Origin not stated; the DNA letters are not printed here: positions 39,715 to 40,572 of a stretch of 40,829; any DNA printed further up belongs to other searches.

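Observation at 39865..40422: Extra, strongly translated late gene between the spanin genes and terminase large subunit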

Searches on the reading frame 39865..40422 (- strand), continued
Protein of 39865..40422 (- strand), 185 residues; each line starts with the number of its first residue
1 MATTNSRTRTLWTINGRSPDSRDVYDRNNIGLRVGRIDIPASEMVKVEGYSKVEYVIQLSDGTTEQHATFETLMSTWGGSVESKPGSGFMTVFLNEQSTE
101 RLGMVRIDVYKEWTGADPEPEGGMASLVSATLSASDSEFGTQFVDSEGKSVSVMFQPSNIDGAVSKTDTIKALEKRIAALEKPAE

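Call 39: search_protein_representatives(alignment_id=A1)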
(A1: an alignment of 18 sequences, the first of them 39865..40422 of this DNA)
Query: 18 sequences, 241 profile positions. Proteins with E-value up to 0.001 (for the whole library): 23; up to 1e-10: 16; up to 1e-30: 12. The best 23 are listed.
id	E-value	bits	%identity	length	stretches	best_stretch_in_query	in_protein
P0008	1.3e-115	401.9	-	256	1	1-241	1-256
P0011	4.9e-79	282.2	-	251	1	1-241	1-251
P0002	1.3e-71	257.9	-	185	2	2-147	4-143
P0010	6.7e-71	255.5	-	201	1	1-153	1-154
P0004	3.2e-63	230.3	-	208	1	2-241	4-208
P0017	7.3e-59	216.1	-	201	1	1-141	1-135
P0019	5.2e-47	177.3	-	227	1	1-120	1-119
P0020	7.7e-47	176.7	-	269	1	1-141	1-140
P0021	1.2e-41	159.7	-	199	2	1-129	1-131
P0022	2.2e-41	158.9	-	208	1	4-143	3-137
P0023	3.3e-34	135.4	-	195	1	2-140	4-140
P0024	3.1e-32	128.9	-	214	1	3-128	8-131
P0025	7.0e-24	101.6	-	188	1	3-157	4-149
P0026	1.8e-18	83.8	-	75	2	2-43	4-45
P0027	5.1e-15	72.6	-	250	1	3-207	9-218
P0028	3.9e-14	69.7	-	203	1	4-111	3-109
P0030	1.3e-07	48.3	-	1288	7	146-230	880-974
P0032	1.4e-06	44.9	-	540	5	131-221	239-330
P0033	1.6e-05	41.5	-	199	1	4-121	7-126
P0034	7.3e-05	39.3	-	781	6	134-221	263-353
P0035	6.0e-04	36.3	-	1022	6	147-221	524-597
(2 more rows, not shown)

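Call 41: find_related_loci(query=A1, collection=viral_contigs, flank=6000)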
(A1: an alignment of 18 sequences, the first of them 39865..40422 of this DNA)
Query A1 (185 aa) in viral_contigs; peptide patterns used: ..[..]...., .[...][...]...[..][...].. (x = any residue, [..] = any of these).
186 stretches matched a pattern; 6 encode a relative of the query (tblastn E <= 1e-3); 6 distinct loci.
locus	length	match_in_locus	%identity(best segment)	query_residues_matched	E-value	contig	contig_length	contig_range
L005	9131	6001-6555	98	1-185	2e-122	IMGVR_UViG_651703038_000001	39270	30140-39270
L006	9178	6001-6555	97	1-185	1e-120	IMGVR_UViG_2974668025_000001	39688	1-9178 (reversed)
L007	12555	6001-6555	96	1-185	9e-120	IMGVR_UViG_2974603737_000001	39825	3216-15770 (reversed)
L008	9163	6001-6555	98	1-185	2e-122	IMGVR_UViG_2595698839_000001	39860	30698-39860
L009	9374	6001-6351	62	5-121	1e-48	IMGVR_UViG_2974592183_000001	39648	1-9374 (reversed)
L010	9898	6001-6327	59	5-113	1e-43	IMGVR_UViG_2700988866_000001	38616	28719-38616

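Call 42: find_encoding_contigs(protein=P0019, flank=6000, max_places=3)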
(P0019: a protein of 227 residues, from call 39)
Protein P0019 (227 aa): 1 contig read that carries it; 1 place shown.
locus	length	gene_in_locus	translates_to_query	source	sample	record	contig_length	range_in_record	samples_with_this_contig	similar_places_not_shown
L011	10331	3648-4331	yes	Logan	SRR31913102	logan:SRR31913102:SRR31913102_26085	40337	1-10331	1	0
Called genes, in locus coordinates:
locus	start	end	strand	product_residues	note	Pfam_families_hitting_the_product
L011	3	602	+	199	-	?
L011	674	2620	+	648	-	PF03906:Phage_T7_tail, PF05662:YadA_stalk (weak)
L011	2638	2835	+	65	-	PF10746:Phage_holin_2_2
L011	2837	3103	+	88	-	PF11123:DNA_Packaging_2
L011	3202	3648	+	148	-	PF03245:Phage_lysis (weak)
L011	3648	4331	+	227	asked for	-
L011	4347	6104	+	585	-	PF22530:Terminase-T7_RNaseH-like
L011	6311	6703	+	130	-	PF13392:HNH_3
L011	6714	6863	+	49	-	-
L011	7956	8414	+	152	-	PF23780:S-AdoMet_lyase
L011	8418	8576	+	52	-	-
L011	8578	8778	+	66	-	-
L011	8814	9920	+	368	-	PF27024:Phage_T7_kinase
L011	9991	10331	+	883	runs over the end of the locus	PF14700:RPOL_N, PF00940:RNA_pol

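Call 43: find_encoding_contigs(protein=P0011, flank=6000, max_places=3)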
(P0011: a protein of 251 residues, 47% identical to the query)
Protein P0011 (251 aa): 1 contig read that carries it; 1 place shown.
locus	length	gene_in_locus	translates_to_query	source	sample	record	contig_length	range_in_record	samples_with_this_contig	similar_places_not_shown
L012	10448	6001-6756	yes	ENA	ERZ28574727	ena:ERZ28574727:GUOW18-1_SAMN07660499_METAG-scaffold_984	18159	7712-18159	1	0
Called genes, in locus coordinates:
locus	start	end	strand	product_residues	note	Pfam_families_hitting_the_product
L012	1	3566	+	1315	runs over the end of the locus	PF01464:SLT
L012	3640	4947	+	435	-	PF03906:Phage_T7_tail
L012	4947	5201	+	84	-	PF10746:Phage_holin_2_2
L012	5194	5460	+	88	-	PF11123:DNA_Packaging_2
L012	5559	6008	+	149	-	PF03245:Phage_lysis (weak)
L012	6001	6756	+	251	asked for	-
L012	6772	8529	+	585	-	PF22530:Terminase-T7_RNaseH-like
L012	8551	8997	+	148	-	PF13392:HNH_3 (weak)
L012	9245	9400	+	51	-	-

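Call 44: find_encoding_contigs(protein=P0027, flank=7000, max_places=3)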
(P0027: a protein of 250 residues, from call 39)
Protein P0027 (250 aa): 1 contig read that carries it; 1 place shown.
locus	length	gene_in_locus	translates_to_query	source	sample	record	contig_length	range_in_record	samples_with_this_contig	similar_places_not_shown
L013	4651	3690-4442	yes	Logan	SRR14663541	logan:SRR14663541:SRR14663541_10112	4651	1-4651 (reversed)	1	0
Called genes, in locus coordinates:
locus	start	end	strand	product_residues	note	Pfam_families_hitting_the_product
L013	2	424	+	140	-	?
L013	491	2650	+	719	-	PF03906:Phage_T7_tail, PF18668:Tail_spike_N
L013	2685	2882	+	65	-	PF10746:Phage_holin_2_2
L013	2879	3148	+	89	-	PF11123:DNA_Packaging_2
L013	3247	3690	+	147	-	-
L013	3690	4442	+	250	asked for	-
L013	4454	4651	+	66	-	?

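Call 45: find_encoding_contigs(protein=P0028, flank=7000, max_places=3)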
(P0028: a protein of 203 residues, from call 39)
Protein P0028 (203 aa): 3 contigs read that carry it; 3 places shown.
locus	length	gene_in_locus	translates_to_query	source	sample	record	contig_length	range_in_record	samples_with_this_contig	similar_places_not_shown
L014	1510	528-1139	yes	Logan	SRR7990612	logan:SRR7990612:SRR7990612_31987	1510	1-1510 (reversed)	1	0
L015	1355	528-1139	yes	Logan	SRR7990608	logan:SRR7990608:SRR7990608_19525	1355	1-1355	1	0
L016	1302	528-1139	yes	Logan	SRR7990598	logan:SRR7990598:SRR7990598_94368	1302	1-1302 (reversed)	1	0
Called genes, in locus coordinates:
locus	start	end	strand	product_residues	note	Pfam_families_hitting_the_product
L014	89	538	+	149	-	-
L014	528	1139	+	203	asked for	-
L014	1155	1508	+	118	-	?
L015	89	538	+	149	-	-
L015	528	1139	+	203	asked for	-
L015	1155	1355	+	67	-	?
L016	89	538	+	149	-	-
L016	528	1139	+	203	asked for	-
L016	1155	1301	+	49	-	?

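Call 46: find_encoding_contigs(protein=P0033, flank=7000, max_places=3)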
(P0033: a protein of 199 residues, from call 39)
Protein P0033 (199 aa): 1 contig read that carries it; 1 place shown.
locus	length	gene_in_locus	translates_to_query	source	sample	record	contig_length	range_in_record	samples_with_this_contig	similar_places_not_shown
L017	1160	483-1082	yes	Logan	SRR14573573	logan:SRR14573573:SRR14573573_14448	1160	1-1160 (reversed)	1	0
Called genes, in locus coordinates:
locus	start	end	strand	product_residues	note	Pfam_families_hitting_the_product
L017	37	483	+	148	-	PF03245:Phage_lysis (weak)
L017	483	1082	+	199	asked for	-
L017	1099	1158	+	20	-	?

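Call 47: search_protein_families(library=pfam, proteins=[P0030, P0032, P0034, P0035], max_evalue=0.01)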
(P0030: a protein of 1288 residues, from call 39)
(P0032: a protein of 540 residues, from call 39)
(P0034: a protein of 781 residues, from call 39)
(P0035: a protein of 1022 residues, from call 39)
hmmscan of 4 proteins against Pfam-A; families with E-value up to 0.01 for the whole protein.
P0030 (1288 aa): 4 families
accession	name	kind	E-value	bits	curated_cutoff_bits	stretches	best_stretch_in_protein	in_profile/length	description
PF00353.25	HemolysinCabind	-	7.2e-12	45.5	23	2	333-366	2-35/36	RTX calcium-binding nonapeptide repeat (4 copies)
PF08548.17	Peptidase_M10_C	-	2.8e-11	44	20.7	1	213-372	1-106/193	Peptidase M10 serralysin C terminal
PF14686.12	fn3_3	-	5.1e-08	33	24.4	0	988-1019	15-45/75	Polysaccharide lyase family 4, domain II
PF17803.7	Cadherin_4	-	7.7e-07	30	25.1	1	517-581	3-65/71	Bacterial cadherin-like domain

P0032 (540 aa): 5 families
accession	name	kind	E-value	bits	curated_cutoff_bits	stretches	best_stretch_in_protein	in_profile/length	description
PF15645.12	Tox-PLDMTX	-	1.9e-11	44.7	26.1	0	252-293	26-68/142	Dermonecrotoxin of the Papain-like fold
PF17803.7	Cadherin_4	-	7.4e-11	42.8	25.1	0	3-58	9-65/71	Bacterial cadherin-like domain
PF17963.7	Big_9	-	3.4e-08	34.7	23.6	0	6-62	2-54/89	Bacterial Ig domain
PF23140.1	Gp80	-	0.00082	20.2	27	0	12-60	58-106/128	Podophage GP4 fiber I protein gp80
PF17892.7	Cadherin_5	-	0.0067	16.7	26.5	0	6-58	4-59/98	Cadherin-like domain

P0034 (781 aa): 2 families
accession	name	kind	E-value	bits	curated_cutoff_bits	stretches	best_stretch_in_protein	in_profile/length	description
PF17803.7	Cadherin_4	-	7.5e-05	23.6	25.1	0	456-500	9-56/71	Bacterial cadherin-like domain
PF07398.16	MDMPI_C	-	0.0056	17.8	29.5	0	638-686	26-66/90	MDMPI C-terminal domain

P0035 (1022 aa): 2 families
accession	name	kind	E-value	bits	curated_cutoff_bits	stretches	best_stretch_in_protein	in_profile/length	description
PF15645.12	Tox-PLDMTX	-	5.6e-16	59.4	26.1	0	839-881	23-66/142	Dermonecrotoxin of the Papain-like fold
PF00353.25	HemolysinCabind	-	1.2e-08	35.1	23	1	285-318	2-35/36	RTX calcium-binding nonapeptide repeat (4 copies)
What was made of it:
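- Repeated domains of bacterial RTX/cadherin-type adhesins also match (calls 39, 47).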

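Call 48: search_protein_families(library=phrogs, proteins=[P0030, P0032, P0034, P0035, P0019, P0020, P0027, P0028], max_evalue=0.001)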
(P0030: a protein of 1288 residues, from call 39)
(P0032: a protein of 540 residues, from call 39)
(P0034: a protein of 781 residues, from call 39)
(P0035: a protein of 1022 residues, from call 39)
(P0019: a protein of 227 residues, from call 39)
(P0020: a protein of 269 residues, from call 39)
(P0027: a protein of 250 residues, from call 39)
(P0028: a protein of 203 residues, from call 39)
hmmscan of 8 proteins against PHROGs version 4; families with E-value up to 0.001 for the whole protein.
P0030 (1288 aa): 0 families

P0032 (540 aa): 2 families
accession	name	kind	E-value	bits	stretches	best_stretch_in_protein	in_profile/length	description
phrog_38236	-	unknown function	0.00015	22.8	0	209-236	34-61/70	-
phrog_15398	-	unknown function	0.00052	21.1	0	115-145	35-65/109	-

P0034 (781 aa): 0 families

P0035 (1022 aa): 0 families

P0019 (227 aa): 2 families
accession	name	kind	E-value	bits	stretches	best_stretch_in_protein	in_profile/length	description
phrog_27102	-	unknown function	1.7e-45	156.5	1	1-191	21-216/218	-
phrog_20446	-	unknown function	2e-33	117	1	2-119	4-122/185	-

P0020 (269 aa): 2 families
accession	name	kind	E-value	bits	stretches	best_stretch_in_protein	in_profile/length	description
phrog_27102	-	unknown function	8e-39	134.7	1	1-192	21-215/218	-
phrog_20446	-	unknown function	3.6e-33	116.2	1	2-123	4-123/185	-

P0027 (250 aa): 0 families

P0028 (203 aa): 3 families
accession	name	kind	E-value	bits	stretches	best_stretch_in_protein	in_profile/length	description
phrog_5004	-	unknown function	5.3e-15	56.7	1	133-202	143-212/213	-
phrog_27102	-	unknown function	1.4e-14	55.5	1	6-129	27-151/218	-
phrog_20446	-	unknown function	2.9e-13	51.3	1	2-110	5-114/185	-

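Call 63: search_protein_families(library=pfam, proteins=[P0019, P0020, P0021, P0022, P0023, P0024, P0025, P0027, P0028, P0033], max_evalue=1)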
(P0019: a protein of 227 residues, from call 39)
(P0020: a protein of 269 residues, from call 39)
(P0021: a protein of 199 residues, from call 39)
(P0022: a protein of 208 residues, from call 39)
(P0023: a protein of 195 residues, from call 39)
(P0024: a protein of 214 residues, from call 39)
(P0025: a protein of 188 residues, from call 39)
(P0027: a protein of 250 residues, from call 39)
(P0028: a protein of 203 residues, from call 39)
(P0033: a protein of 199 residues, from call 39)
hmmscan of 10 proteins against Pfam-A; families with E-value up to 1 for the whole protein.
P0019 (227 aa): 0 families

P0020 (269 aa): 1 family
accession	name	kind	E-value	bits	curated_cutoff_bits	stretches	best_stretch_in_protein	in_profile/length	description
PF08134.16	cIII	-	0.41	10.9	25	1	83-95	7-19/37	cIII protein family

P0021 (199 aa): 1 family
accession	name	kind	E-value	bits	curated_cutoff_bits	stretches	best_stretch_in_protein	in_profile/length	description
PF01382.22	Avidin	-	0.18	12.7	24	0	135-153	58-76/116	Avidin family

P0022 (208 aa): 0 families

P0023 (195 aa): 0 families

P0024 (214 aa): 1 family
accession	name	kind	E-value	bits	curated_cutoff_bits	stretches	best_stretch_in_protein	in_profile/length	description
PF09220.15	LA-virus_coat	-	0.082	12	25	1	64-98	72-106/439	L-A virus, major coat protein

P0025 (188 aa): 0 families

P0027 (250 aa): 0 families

P0028 (203 aa): 0 families

P0033 (199 aa): 0 families

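Call 71: predict_structure(alignment_id=A2)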
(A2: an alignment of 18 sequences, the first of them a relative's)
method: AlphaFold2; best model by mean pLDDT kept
length: 256 residues; sequences in the alignment: 18
mean_pLDDT: 67.9   pTM: 0.47
mean pLDDT of the five models: 67.9, 67.5, 66.7, 65.8, 64.4
residues with pLDDT >= 90: 47; 70-90: 85; 50-70: 53; < 50: 71
segments of 3 or more residues with pLDDT < 50: 121-152, 161-189, 220-225
pLDDT, mean of each block of 10 residues (from residue 1): 81 85 89 86 73 92 91 90 81 83 91 69 42 35 40 52 39 33 46 53 62 64 52 85 86 63
secondary structure, 60 per line:
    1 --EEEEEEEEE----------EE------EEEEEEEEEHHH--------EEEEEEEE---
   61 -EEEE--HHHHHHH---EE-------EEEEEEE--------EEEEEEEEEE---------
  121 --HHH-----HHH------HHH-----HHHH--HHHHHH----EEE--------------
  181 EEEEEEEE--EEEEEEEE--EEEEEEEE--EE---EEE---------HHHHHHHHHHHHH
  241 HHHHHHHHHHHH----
elements in order: E3-11 E30-38 E50-57 E62-65 H68-74 E87-93 E102-111 H148-151 H154-159 E164-166 E181-188 E191-198 E201-208 E216-218 H228-252
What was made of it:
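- Tried and rejected: The AlphaFold model of the 256-aa variant was too poor in the middle domain (pLDDT 33-53) to use (call 71).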

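Call 82: fold_search(model_id=the predicted structure, library=pdb)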
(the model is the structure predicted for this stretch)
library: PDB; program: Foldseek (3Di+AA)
matches with E <= 10: 563; with E <= 0.001: 0
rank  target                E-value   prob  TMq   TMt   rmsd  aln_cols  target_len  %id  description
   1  5dz9                  1.5e-02  0.35  0.18  0.12  20.9       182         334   14  Streptococcus agalactiae AgI/II polypeptide BspA C-terminal domain (Mut) (released 2016-06-22)
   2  3opu_D                1.5e-02  0.33  0.18  0.12  20.5       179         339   12  Crystal structure of the C-terminal domain of Streptococcus mutans surface protein SpaP (released 2011-01-19)
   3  4z23                  1.6e-02  0.63  0.24  0.16  17.7       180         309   12  BspA_C_WT (released 2016-06-29)
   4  3opu_A                1.6e-02  0.33  0.18  0.11  20.6       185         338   12  Crystal structure of the C-terminal domain of Streptococcus mutans surface protein SpaP (released 2011-01-19)
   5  3opu_C                1.6e-02  0.30  0.18  0.11  18.4       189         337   13  Crystal structure of the C-terminal domain of Streptococcus mutans surface protein SpaP (released 2011-01-19)
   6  2wza                  2.7e-02  0.63  0.19  0.12  14.2       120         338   12  Two intramolecular isopeptide bonds are identified in the crystal structure of the Streptococcus gordonii SspB C-termina (released 2010-02-16)
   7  2woy                  3.2e-02  0.51  0.18  0.11  17.1       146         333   12  Crystal structure of the C-terminal domain of Streptococcus gordonii surface protein SspB (released 2010-02-16)
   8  5dza                  4.5e-02  0.44  0.23  0.16  17.5       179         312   12  Streptococcus agalactiae AgI/II polypeptide BspA C terminal domain (WT) (released 2016-06-22)
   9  6e3f                  5.0e-02  0.21  0.19  0.09  21.7       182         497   11  The structure of the C-terminal domains (C123) of Streptococcus intermedius antigen I/II (Pas) (released 2019-07-17)
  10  8jl8                  6.5e-02  0.30  0.19  0.13  18.1       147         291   13  Crystal structure of the collagen binding domain of Cnm from Streptococcus mutans (released 2024-04-10)
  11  7lgr                  7.2e-02  0.25  0.18  0.21  18.9       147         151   13  Streptococcus mutans Collagen binding Protein CNM - N2 Domain (released 2022-01-26)
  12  3qe5_A                7.2e-02  0.18  0.18  0.08  20.9       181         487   12  Complete structure of Streptococcus mutans Antigen I/II carboxy-terminus (released 2011-04-20)
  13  4ofq_A                7.6e-02  0.51  0.22  0.14  14.7       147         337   11  Structure of the C-terminal domain of the Streptococcus pyogenes antigen I/II-family protein AspA (released 2014-03-12)
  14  4ofq_B                9.0e-02  0.54  0.24  0.15  14.3       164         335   10  Structure of the C-terminal domain of the Streptococcus pyogenes antigen I/II-family protein AspA (released 2014-03-12)
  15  1amx                  1.4e-01  0.30  0.21  0.24  15.7       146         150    9  COLLAGEN-BINDING DOMAIN FROM A STAPHYLOCOCCUS AUREUS ADHESIN (released 1998-06-24)
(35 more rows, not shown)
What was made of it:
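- Tried and rejected: Foldseek against the PDB gave E >= 0.015 (call 82).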

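Call 83: search_protein_families(library=ncbifam, proteins=[window:39865-40422:-, P0007, P0028, P0011], max_evalue=1)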
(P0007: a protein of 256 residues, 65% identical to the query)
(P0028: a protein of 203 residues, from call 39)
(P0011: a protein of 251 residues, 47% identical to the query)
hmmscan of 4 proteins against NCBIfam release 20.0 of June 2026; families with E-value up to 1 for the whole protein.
window:39865-40422:- (185 aa): 0 families

P0007 (256 aa): 1 family
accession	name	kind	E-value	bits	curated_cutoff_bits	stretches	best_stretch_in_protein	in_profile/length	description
NF033130.1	AAC_6p_A48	exception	0.13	12.1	300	1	138-195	51-108/147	AacA48 family aminoglycoside 6'-N-acetyltransferase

P0028 (203 aa): 0 families

P0011 (251 aa): 1 family
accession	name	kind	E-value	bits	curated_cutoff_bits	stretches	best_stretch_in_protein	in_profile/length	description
NF006544.0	PRK09039.1-3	equivalog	0.14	11.7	362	1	140-242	84-187/343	peptidoglycan -binding protein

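Call 84: search_protein_families(library=padloc, proteins=[window:39865-40422:-, P0007, P0028, P0011], max_evalue=1)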
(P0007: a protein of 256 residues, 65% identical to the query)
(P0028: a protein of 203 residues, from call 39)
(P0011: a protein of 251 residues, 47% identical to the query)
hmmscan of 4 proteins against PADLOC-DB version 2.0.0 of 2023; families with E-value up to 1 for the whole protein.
window:39865-40422:- (185 aa): 0 families

P0007 (256 aa): 0 families

P0028 (203 aa): 0 families

P0011 (251 aa): 1 family
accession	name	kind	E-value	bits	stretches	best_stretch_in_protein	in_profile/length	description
PDLC02743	PbeC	-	0.0056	13.4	1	135-240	348-444/622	PbeC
